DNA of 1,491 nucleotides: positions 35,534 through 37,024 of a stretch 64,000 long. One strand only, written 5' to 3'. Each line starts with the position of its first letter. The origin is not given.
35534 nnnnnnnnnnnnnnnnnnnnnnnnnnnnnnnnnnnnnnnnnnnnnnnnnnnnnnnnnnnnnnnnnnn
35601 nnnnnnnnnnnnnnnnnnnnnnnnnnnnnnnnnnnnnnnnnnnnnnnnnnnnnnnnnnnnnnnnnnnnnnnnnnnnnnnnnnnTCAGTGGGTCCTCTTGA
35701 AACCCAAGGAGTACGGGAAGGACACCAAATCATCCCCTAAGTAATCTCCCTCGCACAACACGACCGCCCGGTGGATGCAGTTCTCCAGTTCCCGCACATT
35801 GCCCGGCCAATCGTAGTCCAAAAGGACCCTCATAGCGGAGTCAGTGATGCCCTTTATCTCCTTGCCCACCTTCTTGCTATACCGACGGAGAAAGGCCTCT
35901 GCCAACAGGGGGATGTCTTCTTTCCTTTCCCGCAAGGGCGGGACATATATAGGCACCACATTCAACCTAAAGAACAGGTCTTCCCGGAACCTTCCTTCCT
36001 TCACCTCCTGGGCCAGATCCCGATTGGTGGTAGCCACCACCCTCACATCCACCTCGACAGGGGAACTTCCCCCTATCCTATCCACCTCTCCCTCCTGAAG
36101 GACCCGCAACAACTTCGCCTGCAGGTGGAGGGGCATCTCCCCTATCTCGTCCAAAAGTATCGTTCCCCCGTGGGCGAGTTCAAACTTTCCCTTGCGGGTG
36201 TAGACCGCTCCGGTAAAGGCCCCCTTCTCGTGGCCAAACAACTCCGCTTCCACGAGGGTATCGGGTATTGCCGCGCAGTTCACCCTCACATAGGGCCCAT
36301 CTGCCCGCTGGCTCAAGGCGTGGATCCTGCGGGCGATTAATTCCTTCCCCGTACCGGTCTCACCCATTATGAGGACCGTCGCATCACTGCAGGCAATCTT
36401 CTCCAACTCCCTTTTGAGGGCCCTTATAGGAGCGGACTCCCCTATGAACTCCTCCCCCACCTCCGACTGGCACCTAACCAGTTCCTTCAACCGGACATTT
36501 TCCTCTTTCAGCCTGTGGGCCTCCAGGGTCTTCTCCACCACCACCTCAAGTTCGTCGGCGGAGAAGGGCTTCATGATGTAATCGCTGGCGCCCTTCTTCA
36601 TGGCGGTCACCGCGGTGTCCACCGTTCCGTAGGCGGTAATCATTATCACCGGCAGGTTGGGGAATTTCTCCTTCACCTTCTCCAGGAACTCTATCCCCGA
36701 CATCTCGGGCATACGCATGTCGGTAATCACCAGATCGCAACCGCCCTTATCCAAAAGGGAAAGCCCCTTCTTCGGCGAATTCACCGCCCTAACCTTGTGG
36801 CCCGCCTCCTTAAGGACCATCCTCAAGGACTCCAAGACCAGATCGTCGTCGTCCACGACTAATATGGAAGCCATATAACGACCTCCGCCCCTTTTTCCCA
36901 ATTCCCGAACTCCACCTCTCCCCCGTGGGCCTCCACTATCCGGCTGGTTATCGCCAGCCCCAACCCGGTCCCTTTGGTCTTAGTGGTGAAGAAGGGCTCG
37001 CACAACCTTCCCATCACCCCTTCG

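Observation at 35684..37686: Adjacent FlgS/FlgR-like pair: cytoplasmic histidine kinase plus sigma-54 activator lacking any DNA-binding domain, embedded in flagellar loci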

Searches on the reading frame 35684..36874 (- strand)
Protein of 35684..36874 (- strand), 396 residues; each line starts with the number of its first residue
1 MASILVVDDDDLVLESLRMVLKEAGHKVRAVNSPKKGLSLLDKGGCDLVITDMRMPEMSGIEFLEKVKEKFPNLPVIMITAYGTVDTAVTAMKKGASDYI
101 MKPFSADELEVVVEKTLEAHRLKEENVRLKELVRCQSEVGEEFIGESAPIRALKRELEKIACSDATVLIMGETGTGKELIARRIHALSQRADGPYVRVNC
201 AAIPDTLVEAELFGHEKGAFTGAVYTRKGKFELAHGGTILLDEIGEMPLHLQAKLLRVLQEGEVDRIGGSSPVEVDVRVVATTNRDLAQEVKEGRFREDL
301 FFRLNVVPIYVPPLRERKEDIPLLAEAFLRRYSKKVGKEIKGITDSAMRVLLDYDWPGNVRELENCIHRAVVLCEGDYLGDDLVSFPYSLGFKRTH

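Call 3: search_protein_families(library=pfam, proteins=[window:35684-36874:-], max_evalue=0.1)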
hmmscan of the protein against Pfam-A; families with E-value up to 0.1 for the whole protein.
window:35684-36874:- (396 aa): 15 families
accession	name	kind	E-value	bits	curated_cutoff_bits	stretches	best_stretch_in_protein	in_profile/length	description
PF00158.32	Sigma54_activat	-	4.1e-72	241.8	20.2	1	144-309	2-167/168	Sigma-54 interaction domain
PF00072.30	Response_reg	-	8.5e-32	110.1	30.2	1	4-113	1-110/111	Response regulator receiver domain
PF25601.1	AAA_lid_14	-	6.1e-27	93.7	27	1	315-380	1-66/87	AAA+ ATPase lid domain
PF14532.12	Sigma54_activ_2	-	1.9e-23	83.7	25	1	144-314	1-138/138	Sigma-54 interaction domain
PF07728.20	AAA_5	-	6e-10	39.7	22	1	167-286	2-124/139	AAA domain (dynein-related subfamily)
PF01078.27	Mg_chelatase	-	3.6e-06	27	20.3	1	222-266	93-139/207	Magnesium chelatase, subunit ChlI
PF07726.17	AAA_3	-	0.00024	21.4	27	1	167-284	2-111/131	ATPase family associated with various cellular activities (AAA)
PF00004.35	AAA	-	0.00033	21.5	21.2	1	167-303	1-130/131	ATPase family associated with various cellular activities (AAA)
PF07724.20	AAA_2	-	0.00057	20.4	27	1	165-293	4-133/166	AAA domain (Cdc48 subfamily)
PF06490.17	FleQ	-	0.0025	18.5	22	1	4-84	2-80/108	Flagellar regulatory protein FleQ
PF00493.29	MCM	-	0.0026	17.3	23.3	1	162-264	55-150/224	MCM P-loop domain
PF13191.12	AAA_16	-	0.0069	17.3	32.6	1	143-245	2-103/167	AAA ATPase domain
PF23198.2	PDE8A_N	-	0.0071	16.7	29.6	1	4-57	13-66/147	PDE8A-like, N-terminal domain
PF13245.12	AAA_19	-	0.049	14.3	25.1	0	161-261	8-116/134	AAA domain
PF13401.12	AAA_22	-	0.085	13.6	27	0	167-202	8-43/130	AAA domain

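Call 4: search_protein_families(library=ncbifam, proteins=[window:35684-36874:-], max_evalue=0.1)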
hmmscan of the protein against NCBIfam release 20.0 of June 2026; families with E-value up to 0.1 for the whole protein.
window:35684-36874:- (396 aa): 128 families (the best 25 are shown)
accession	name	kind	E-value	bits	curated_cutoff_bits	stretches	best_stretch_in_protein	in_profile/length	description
NF008469.0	PRK11361.1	equivalog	3.9e-140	467.6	714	1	3-378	6-380/461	acetoacetate metabolism transcriptional regulator AtoC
TIGR01818.1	ntrC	equivalog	1.4e-131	439.5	558.6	1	4-378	1-371/463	nitrogen regulation protein NR(I)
NF051870.1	NAssimRespRegNtrX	equivalog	3.5e-121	405.3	600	1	1-378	1-372/452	nitrogen assimilation response regulator NtrX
NF007689.0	PRK10365.1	equivalog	3.7e-121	405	760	1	3-381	7-379/441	sigma-54-dependent response regulator transcription factor ZraR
TIGR02915.1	PEP_resp_reg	equivalog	5.9e-120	401.1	502.6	1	4-380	1-378/445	PEP-CTERM-box response regulator transcription factor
NF041946.1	LuxO_transreg_Vib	equivalog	1e-117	393.8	800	1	8-384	3-376/463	quorum-sensing sigma-54 dependent transcriptional regulator LuxO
TIGR01817.1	nifA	equivalog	4.9e-115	385.3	528.85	1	118-385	172-439/534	nif-specific transcriptional activator NifA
NF050807.1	TransRegFlbDCaul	equivalog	1.6e-111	373.4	750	1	15-387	15-364/454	sigma-54-dependent transcriptional regulator FlbD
NF008176.1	PRK10923.1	equivalog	1.5e-110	370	620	1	3-376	5-373/469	nitrogen regulation protein NR(I)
NF003451.0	PRK05022.1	equivalog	1.8e-110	370.1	476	1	113-375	159-424/512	nitric oxide reductase transcriptional regulator NorR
NF011695.0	PRK15115.1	equivalog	1.9e-104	349.9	763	1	2-385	7-379/445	two-component system response regulator GlrR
NF049963.1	RespRegFlgRCampy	domain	3.6e-104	349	750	1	4-379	3-372/429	fla regulon two-component system response regulator FlgR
NF041552.1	TF_PrdR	equivalog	4e-99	332.5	795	1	130-384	256-510/577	sigma-54 dependent transcriptional regulator PrdR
NF038308.1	RNA_repair_RtcR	equivalog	7.6e-97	325.3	650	1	78-384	116-432/530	RNA repair transcriptional activator RtcR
NF011958.0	PRK15429.1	equivalog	7e-95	319.1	830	1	120-380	354-618/692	formate hydrogenlyase transcriptional activator FlhA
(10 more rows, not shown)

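Call 15: find_homologous_proteins(query=window:35684-36874:-, max_evalue=1e-30)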
Query window:35684-36874:- (396 aa): 8000 proteins with E <= 1e-30 among 8000 candidates; the best 120 are listed.
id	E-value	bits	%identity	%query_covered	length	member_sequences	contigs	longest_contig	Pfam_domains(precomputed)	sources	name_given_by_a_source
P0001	6.5e-258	873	100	100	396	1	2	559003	PF00158.33,PF25601.2,PF14532.13,PF07728.21,PF00072.31,PF01078.28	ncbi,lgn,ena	-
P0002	7.5e-239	810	93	100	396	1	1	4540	PF00158.33,PF25601.2,PF14532.13,PF07728.21,PF00072.31,PF01078.28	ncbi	-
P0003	8.5e-239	810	93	100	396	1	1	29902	PF00158.33,PF25601.2,PF14532.13,PF07728.21,PF00072.31,PF01078.28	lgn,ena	-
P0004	2.3e-238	809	93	100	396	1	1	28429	PF00158.33,PF25601.2,PF14532.13,PF07728.21,PF00072.31,PF01078.28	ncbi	-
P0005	1.4e-172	592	69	98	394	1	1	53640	PF00158.33,PF25601.2,PF14532.13,PF07728.21,PF00072.31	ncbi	-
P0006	2.3e-166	572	66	97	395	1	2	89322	PF00158.33,PF25601.2,PF14532.13,PF07728.21,PF00072.31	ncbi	-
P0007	2.8e-165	568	65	98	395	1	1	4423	PF00158.33,PF25601.2,PF14532.13,PF07728.21,PF00072.31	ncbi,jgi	-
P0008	5.9e-165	567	65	98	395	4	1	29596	PF00158.33,PF25601.2,PF14532.13,PF07728.21,PF00072.31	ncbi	-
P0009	6.2e-163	560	64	98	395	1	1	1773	PF00158.33,PF25601.2,PF14532.13,PF07728.21,PF00072.31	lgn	-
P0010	3.5e-159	548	65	98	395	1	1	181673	PF00158.33,PF25601.2,PF00004.36,PF14532.13,PF07728.21,PF00072.31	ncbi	-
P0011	3.2e-158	545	62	98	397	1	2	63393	PF00158.33,PF07724.21,PF25601.2,PF00004.36,PF14532.13,PF07728.21,PF00072.31,PF01078.28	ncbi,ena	-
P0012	4.3e-158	544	62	98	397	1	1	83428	PF00158.33,PF07724.21,PF25601.2,PF00004.36,PF14532.13,PF07728.21,PF00072.31,PF01078.28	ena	-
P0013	6.1e-157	541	62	98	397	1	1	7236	PF00158.33,PF07724.21,PF25601.2,PF00493.30,PF00004.36,PF14532.13,PF07728.21,PF00072.31,PF01078.28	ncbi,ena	-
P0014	6.6e-148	511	62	98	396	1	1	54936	PF00158.33,PF25601.2,PF14532.13,PF07728.21,PF00072.31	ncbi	-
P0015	4.8e-131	455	56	97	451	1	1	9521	PF00158.33,PF07724.21,PF25601.2,PF02954.26,PF00004.36,PF14532.13,PF07728.21,PF00072.31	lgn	-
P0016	6.0e-131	455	57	95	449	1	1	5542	PF00158.33,PF13384.13,PF07724.21,PF25601.2,PF02954.26,PF14532.13,PF07728.21,PF00072.31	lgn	-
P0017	6.1e-130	452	55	97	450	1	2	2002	PF00158.33,PF25601.2,PF02954.26,PF14532.13,PF07728.21,PF00072.31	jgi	jgi:DNA-binding NtrC family response regulator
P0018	1.5e-129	451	53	98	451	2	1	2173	PF00158.33,PF07724.21,PF25601.2,PF02954.26,PF14532.13,PF07728.21,PF00072.31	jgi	jgi:DNA-binding NtrC family response regulator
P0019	1.9e-129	450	54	97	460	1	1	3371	PF00158.33,PF25601.2,PF02954.26,PF14532.13,PF07728.21,PF00072.31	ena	-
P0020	2.4e-129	450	56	97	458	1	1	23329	PF00158.33,PF07724.21,PF25601.2,PF02954.26,PF00004.36,PF14532.13,PF07728.21,PF00072.31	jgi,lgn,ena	-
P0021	7.0e-129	448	57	95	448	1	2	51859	PF00158.33,PF13384.13,PF07724.21,PF25601.2,PF02954.26,PF00004.36,PF14532.13,PF07728.21,PF00072.31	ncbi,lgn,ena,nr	ncbi:MAG TPA: sigma-54-dependent Fis family transcriptional regulator [Candidatus Latescibacteria ba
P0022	1.9e-128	447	56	95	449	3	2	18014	PF00158.33,PF07724.21,PF25601.2,PF02954.26,PF14532.13,PF07728.21,PF00072.31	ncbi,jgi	-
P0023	2.2e-128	447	56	95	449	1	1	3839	PF00158.33,PF13384.13,PF07724.21,PF25601.2,PF02954.26,PF00004.36,PF14532.13,PF07728.21,PF00072.31,PF13556.13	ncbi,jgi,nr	ncbi:MAG TPA: sigma-54-dependent Fis family transcriptional regulator [Firmicutes bacterium]|nr:sigm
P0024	2.3e-128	447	56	94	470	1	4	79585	PF00158.33,PF25601.2,PF02954.26,PF00004.36,PF14532.13,PF07728.21,PF00072.31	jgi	-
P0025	2.3e-128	447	56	95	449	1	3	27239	PF00158.33,PF13384.13,PF07724.21,PF25601.2,PF02954.26,PF00004.36,PF14532.13,PF07728.21,PF00072.31,PF13556.13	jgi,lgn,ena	-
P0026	2.4e-128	447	56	95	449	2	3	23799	PF00158.33,PF13384.13,PF07724.21,PF25601.2,PF02954.26,PF00004.36,PF14532.13,PF07728.21,PF00072.31,PF13556.13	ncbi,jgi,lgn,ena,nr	ncbi:MAG: hypothetical protein DRP94_07780 [Candidatus Latescibacterota bacterium]|nr:MAG: hypotheti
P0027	2.5e-128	447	56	95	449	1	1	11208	PF00158.33,PF13384.13,PF07724.21,PF25601.2,PF02954.26,PF00004.36,PF14532.13,PF07728.21,PF00072.31,PF13556.13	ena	-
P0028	3.3e-128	446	56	95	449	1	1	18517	PF00158.33,PF13384.13,PF07724.21,PF25601.2,PF02954.26,PF00004.36,PF14532.13,PF07728.21,PF00072.31,PF13556.13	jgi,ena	-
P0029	3.3e-128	446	56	95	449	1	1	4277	PF00158.33,PF13384.13,PF07724.21,PF25601.2,PF02954.26,PF00004.36,PF14532.13,PF07728.21,PF00072.31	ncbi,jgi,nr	ncbi:MAG: hypothetical protein DRP99_02745 [Candidatus Latescibacterota bacterium]|nr:MAG: hypotheti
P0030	5.1e-128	446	55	99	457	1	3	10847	PF00158.33,PF25601.2,PF02954.26,PF00004.36,PF14532.13,PF07728.21,PF00072.31,PF01078.28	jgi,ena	jgi:DNA-binding NtrC family response regulator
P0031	5.3e-128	445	56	95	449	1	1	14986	PF00158.33,PF07724.21,PF25601.2,PF02954.26,PF00004.36,PF14532.13,PF07728.21,PF00072.31,PF13556.13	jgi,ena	-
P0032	6.7e-128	445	56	95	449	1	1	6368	PF00158.33,PF13384.13,PF07724.21,PF25601.2,PF02954.26,PF00004.36,PF14532.13,PF07728.21,PF00072.31,PF13556.13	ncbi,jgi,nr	ncbi:MAG: hypothetical protein DRQ14_05605 [Candidatus Latescibacterota bacterium]|nr:MAG: hypotheti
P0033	7.0e-128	445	56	95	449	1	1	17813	PF00158.33,PF13384.13,PF07724.21,PF25601.2,PF02954.26,PF00004.36,PF14532.13,PF07728.21,PF00072.31,PF13556.13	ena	-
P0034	8.5e-128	445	53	97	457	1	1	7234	PF00158.33,PF25601.2,PF02954.26,PF14532.13,PF07728.21,PF00072.31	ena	-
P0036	2.5e-127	443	55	99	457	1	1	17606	PF00158.33,PF25601.2,PF02954.26,PF14532.13,PF07728.21,PF00072.31,PF01078.28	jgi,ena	-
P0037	3.4e-127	443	56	95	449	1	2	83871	PF00158.33,PF13384.13,PF25601.2,PF02954.26,PF14532.13,PF07728.21,PF00072.31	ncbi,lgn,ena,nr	ncbi:MAG TPA: sigma-54-dependent Fis family transcriptional regulator [Candidatus Latescibacteria ba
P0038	4.1e-127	443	54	97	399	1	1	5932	PF00158.33,PF07724.21,PF25601.2,PF00004.36,PF14532.13,PF07728.21,PF00072.31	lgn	-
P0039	6.2e-127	442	55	95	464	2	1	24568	PF00158.33,PF25601.2,PF02954.26,PF00004.36,PF14532.13,PF07728.21,PF00072.31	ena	-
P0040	8.9e-127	441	55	95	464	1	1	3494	PF00158.33,PF25601.2,PF02954.26,PF00004.36,PF14532.13,PF07728.21,PF00072.31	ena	-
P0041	4.7e-126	439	54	98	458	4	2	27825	PF00158.33,PF07724.21,PF25601.2,PF02954.26,PF00004.36,PF14532.13,PF07728.21,PF00072.31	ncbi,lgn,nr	ncbi:MAG TPA: sigma-54-dependent Fis family transcriptional regulator [Candidatus Latescibacteria ba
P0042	4.7e-126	439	55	95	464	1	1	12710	PF00158.33,PF25601.2,PF02954.26,PF14532.13,PF07728.21,PF00072.31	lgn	-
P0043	4.8e-126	439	55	95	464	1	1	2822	PF00158.33,PF25601.2,PF02954.26,PF00004.36,PF14532.13,PF07728.21,PF00072.31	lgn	-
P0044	5.0e-126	439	55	95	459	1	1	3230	PF00158.33,PF25601.2,PF02954.26,PF00004.36,PF14532.13,PF07728.21,PF00072.31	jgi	-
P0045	5.5e-126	439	54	95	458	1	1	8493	PF00158.33,PF25601.2,PF02954.26,PF14532.13,PF07728.21,PF00072.31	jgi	-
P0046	8.7e-126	438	54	98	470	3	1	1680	PF00158.33,PF25601.2,PF02954.26,PF14532.13,PF07728.21,PF00072.31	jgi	jgi:DNA-binding NtrC family response regulator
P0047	8.9e-126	438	55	95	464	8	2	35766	PF00158.33,PF25601.2,PF02954.26,PF00004.36,PF14532.13,PF07728.21,PF00072.31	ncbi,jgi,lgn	-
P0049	1.3e-125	438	54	98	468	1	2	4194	PF00158.33,PF25601.2,PF02954.26,PF18024.8,PF14532.13,PF07728.21,PF00072.31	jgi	jgi:DNA-binding NtrC family response regulator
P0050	1.3e-125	438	57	95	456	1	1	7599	PF00158.33,PF25601.2,PF02954.26,PF14532.13,PF07728.21,PF00072.31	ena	-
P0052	6.2e-125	435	52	99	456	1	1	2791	PF00158.33,PF25601.2,PF02954.26,PF14532.13,PF07728.21,PF00072.31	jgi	jgi:DNA-binding NtrC family response regulator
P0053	8.3e-125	435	55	95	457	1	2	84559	PF00158.33,PF25601.2,PF02954.26,PF00004.36,PF14532.13,PF07728.21,PF00072.31,PF01078.28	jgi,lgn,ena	-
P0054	8.6e-125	435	55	95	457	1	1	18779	PF00158.33,PF25601.2,PF02954.26,PF00004.36,PF14532.13,PF07728.21,PF00072.31,PF01078.28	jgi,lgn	jgi:DNA-binding NtrC family response regulator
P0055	8.7e-125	435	54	95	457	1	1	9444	PF00158.33,PF25601.2,PF02954.26,PF00004.36,PF14532.13,PF07728.21,PF00072.31,PF01078.28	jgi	jgi:DNA-binding NtrC family response regulator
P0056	9.3e-125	435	53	97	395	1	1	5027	PF00158.33,PF07724.21,PF25601.2,PF00004.36,PF14532.13,PF07728.21,PF00072.31,PF01078.28,PF13191.13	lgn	-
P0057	9.5e-125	435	53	97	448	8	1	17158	PF00158.33,PF25601.2,PF02954.26,PF00004.36,PF14532.13,PF07728.21,PF00072.31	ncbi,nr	ncbi:MAG TPA: sigma-54 dependent transcriptional regulator [Chitinispirillaceae bacterium]|nr:sigma-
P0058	1.3e-124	434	53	95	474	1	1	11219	PF00158.33,PF25601.2,PF02954.26,PF00004.36,PF14532.13,PF07728.21,PF00072.31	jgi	-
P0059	1.4e-124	434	55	95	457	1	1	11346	PF00158.33,PF25601.2,PF02954.26,PF00004.36,PF14532.13,PF07728.21,PF00072.31,PF01078.28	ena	-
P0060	1.5e-124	434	54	95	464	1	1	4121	PF00158.33,PF25601.2,PF02954.26,PF00004.36,PF14532.13,PF07728.21,PF00072.31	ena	-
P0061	1.6e-124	434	53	95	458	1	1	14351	PF00158.33,PF25601.2,PF02954.26,PF14532.13,PF07728.21,PF00072.31,PF01078.28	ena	-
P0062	2.4e-124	433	52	97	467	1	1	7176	PF00158.33,PF25601.2,PF02954.26,PF14532.13,PF07728.21,PF00072.31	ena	-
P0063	2.6e-124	433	52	99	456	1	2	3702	PF00158.33,PF25601.2,PF02954.26,PF14532.13,PF07728.21,PF00072.31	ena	-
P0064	2.7e-124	433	53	97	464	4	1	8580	PF00158.33,PF25601.2,PF02954.26,PF00004.36,PF14532.13,PF07728.21,PF00072.31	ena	-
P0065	4.5e-124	433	55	95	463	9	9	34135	PF00158.33,PF25601.2,PF02954.26,PF14532.13,PF07728.21,PF00072.31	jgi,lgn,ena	-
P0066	4.6e-124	432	54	95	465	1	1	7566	PF00158.33,PF25601.2,PF02954.26,PF14532.13,PF07728.21,PF00072.31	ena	-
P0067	5.2e-124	432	55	95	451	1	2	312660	PF00158.33,PF25601.2,PF02954.26,PF00004.36,PF14532.13,PF07728.21,PF00072.31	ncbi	-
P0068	6.9e-124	432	54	97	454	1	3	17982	PF00158.33,PF25601.2,PF02954.26,PF14532.13,PF07728.21,PF00072.31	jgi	-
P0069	1.0e-123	431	52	97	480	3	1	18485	PF00158.33,PF25601.2,PF02954.26,PF18024.8,PF14532.13,PF07728.21,PF00072.31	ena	-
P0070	1.1e-123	431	53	98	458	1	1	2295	PF00158.33,PF25601.2,PF02954.26,PF00004.36,PF14532.13,PF07728.21,PF00072.31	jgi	jgi:DNA-binding NtrC family response regulator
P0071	1.1e-123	431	54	97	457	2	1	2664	PF00158.33,PF25601.2,PF02954.26,PF00004.36,PF14532.13,PF07728.21,PF00072.31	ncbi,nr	ncbi:MAG TPA: sigma-54-dependent Fis family transcriptional regulator [Bacteroidetes bacterium]|nr:s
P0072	1.1e-123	431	54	99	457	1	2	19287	PF00158.33,PF25601.2,PF02954.26,PF14532.13,PF07728.21,PF00072.31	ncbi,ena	-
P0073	1.2e-123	431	53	94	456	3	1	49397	PF00158.33,PF25601.2,PF02954.26,PF14532.13,PF07728.21,PF00072.31,PF01078.28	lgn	-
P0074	1.2e-123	431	53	95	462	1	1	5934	PF00158.33,PF25601.2,PF02954.26,PF14532.13,PF07728.21,PF00072.31,PF13556.13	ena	-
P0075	1.2e-123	431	53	95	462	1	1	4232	PF00158.33,PF25601.2,PF02954.26,PF14532.13,PF07728.21,PF00072.31,PF13556.13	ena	-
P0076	1.4e-123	431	53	96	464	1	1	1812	PF00158.33,PF07724.21,PF25601.2,PF02954.26,PF14532.13,PF07728.21,PF00072.31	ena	-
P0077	1.5e-123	431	54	95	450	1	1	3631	PF00158.33,PF07724.21,PF25601.2,PF02954.26,PF00004.36,PF14532.13,PF07728.21,PF00072.31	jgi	-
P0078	1.7e-123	431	55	95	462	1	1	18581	PF00158.33,PF13384.13,PF25601.2,PF02954.26,PF14532.13,PF07728.21,PF00072.31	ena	-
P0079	1.9e-123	430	53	97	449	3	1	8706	PF00158.33,PF25601.2,PF02954.26,PF00004.36,PF14532.13,PF07728.21,PF00072.31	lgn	-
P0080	1.9e-123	430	53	98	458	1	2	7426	PF00158.33,PF25601.2,PF02954.26,PF00004.36,PF14532.13,PF07728.21,PF00072.31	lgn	-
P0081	1.9e-123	430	53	98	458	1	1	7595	PF00158.33,PF25601.2,PF02954.26,PF00004.36,PF14532.13,PF07728.21,PF00072.31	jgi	jgi:DNA-binding NtrC family response regulator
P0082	2.2e-123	430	53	97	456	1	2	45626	PF00158.33,PF25601.2,PF02954.26,PF00004.36,PF14532.13,PF07728.21,PF00072.31,PF01078.28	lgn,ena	-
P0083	2.3e-123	430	56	95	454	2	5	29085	PF00158.33,PF25601.2,PF02954.26,PF14532.13,PF07728.21,PF00072.31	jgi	-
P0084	3.4e-123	430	52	97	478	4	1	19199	PF00158.33,PF25601.2,PF02954.26,PF14532.13,PF07728.21,PF00072.31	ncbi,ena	-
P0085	3.5e-123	430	52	99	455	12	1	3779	PF00158.33,PF25601.2,PF02954.26,PF14532.13,PF07728.21,PF00072.31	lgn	-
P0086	3.9e-123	429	53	94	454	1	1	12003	PF00158.33,PF25601.2,PF02954.26,PF14532.13,PF07728.21,PF00072.31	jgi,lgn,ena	-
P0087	3.9e-123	429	54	95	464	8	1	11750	PF00158.33,PF25601.2,PF02954.26,PF14532.13,PF07728.21,PF00072.31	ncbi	-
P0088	4.0e-123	429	53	98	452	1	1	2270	PF00158.33,PF25601.2,PF02954.26,PF00004.36,PF14532.13,PF07728.21,PF00072.31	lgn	-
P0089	4.0e-123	429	55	95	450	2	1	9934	PF00158.33,PF25601.2,PF02954.26,PF14532.13,PF07728.21,PF00072.31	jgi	jgi:DNA-binding NtrC family response regulator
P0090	4.0e-123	429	51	97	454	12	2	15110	PF00158.33,PF25601.2,PF02954.26,PF00004.36,PF14532.13,PF07728.21,PF00072.31,PF13191.13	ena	-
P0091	4.4e-123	429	54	95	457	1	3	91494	PF00158.33,PF25601.2,PF02954.26,PF13245.13,PF00004.36,PF14532.13,PF07728.21,PF00072.31,PF01078.28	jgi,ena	-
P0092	4.8e-123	429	52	98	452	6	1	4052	PF00158.33,PF25601.2,PF02954.26,PF14532.13,PF07728.21,PF00072.31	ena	-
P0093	4.9e-123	429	52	98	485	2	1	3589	PF00158.33,PF25601.2,PF02954.26,PF18024.8,PF00004.36,PF14532.13,PF07728.21,PF00072.31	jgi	jgi:DNA-binding NtrC family response regulator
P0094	9.3e-123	428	53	98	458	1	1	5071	PF00158.33,PF25601.2,PF02954.26,PF00004.36,PF14532.13,PF07728.21,PF00072.31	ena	-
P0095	9.4e-123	428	53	98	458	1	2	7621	PF00158.33,PF25601.2,PF02954.26,PF00004.36,PF14532.13,PF07728.21,PF00072.31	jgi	-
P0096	1.0e-122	428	57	94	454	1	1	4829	PF00158.33,PF25601.2,PF02954.26,PF14532.13,PF07728.21,PF00072.31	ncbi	ncbi:MAG: sigma-54-dependent transcriptional regulator [Planctomycetota bacterium]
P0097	1.1e-122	428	51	99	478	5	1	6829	PF00158.33,PF25601.2,PF02954.26,PF00004.36,PF14532.13,PF07728.21,PF00072.31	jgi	jgi:DNA-binding NtrC family response regulator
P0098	1.3e-122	428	54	99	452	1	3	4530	PF00158.33,PF25601.2,PF02954.26,PF14532.13,PF07728.21,PF00072.31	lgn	-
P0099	1.3e-122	428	54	96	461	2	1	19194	PF00158.33,PF25601.2,PF02954.26,PF00004.36,PF14532.13,PF07728.21,PF00072.31,PF13191.13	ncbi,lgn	-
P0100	1.3e-122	428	54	97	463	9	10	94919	PF00158.33,PF25601.2,PF02954.26,PF14532.13,PF07728.21,PF00072.31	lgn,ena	-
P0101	1.3e-122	428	53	98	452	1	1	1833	PF00158.33,PF25601.2,PF02954.26,PF00004.36,PF14532.13,PF07728.21,PF00072.31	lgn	-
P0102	1.5e-122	428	53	98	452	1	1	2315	PF00158.33,PF25601.2,PF02954.26,PF14532.13,PF07728.21,PF00072.31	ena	-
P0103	1.8e-122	427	52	96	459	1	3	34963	PF00158.33,PF25601.2,PF02954.26,PF00004.36,PF14532.13,PF07728.21,PF00072.31,PF13191.13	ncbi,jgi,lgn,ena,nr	ncbi:MAG TPA: sigma-54-dependent Fis family transcriptional regulator [Candidatus Latescibacteria ba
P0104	1.8e-122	427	53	98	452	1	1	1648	PF00158.33,PF25601.2,PF02954.26,PF14532.13,PF07728.21,PF00072.31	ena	-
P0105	1.9e-122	427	53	98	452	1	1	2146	PF00158.33,PF25601.2,PF02954.26,PF14532.13,PF07728.21,PF00072.31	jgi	-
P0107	2.4e-122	427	53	97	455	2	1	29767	PF00158.33,PF25601.2,PF02954.26,PF14532.13,PF07728.21,PF00072.31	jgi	-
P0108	2.5e-122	427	56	93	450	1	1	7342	PF00158.33,PF25601.2,PF02954.26,PF00004.36,PF14532.13,PF07728.21,PF00072.31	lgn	-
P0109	2.6e-122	427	53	98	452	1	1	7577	PF00158.33,PF25601.2,PF02954.26,PF14532.13,PF07728.21,PF00072.31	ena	-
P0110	2.7e-122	427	53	98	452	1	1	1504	PF00158.33,PF25601.2,PF02954.26,PF14532.13,PF07728.21,PF00072.31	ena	-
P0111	3.0e-122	427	53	98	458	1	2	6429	PF00158.33,PF25601.2,PF02954.26,PF00004.36,PF14532.13,PF07728.21,PF00072.31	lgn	-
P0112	3.1e-122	426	52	98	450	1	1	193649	PF00158.33,PF25601.2,PF02954.26,PF14532.13,PF07728.21,PF00072.31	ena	-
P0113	3.1e-122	426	53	97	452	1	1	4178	PF00158.33,PF25601.2,PF02954.26,PF00004.36,PF14532.13,PF07728.21,PF00072.31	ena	-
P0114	3.7e-122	426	54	99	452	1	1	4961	PF00158.33,PF25601.2,PF02954.26,PF14532.13,PF07728.21,PF00072.31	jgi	jgi:two-component system response regulator AtoC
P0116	4.0e-122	426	51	95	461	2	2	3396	PF00158.33,PF25601.2,PF02954.26,PF14532.13,PF07728.21,PF00072.31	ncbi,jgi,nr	ncbi:MAG: sigma-54-dependent Fis family transcriptional regulator [Deltaproteobacteria bacterium]|nr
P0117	4.1e-122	426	51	98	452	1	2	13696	PF00158.33,PF25601.2,PF02954.26,PF00004.36,PF14532.13,PF07728.21,PF00072.31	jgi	-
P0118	4.1e-122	426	51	99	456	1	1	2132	PF00158.33,PF25601.2,PF02954.26,PF14532.13,PF07728.21,PF00072.31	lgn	-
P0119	4.6e-122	426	56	96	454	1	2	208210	PF00158.33,PF25601.2,PF02954.26,PF14532.13,PF07728.21,PF00072.31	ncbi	ncbi:MAG: sigma-54-dependent transcriptional regulator [Planctomycetota bacterium]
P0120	4.7e-122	426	53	95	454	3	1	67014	PF20030.6,PF00158.33,PF25601.2,PF02954.26,PF00004.36,PF14532.13,PF07728.21,PF00072.31,PF01078.28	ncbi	-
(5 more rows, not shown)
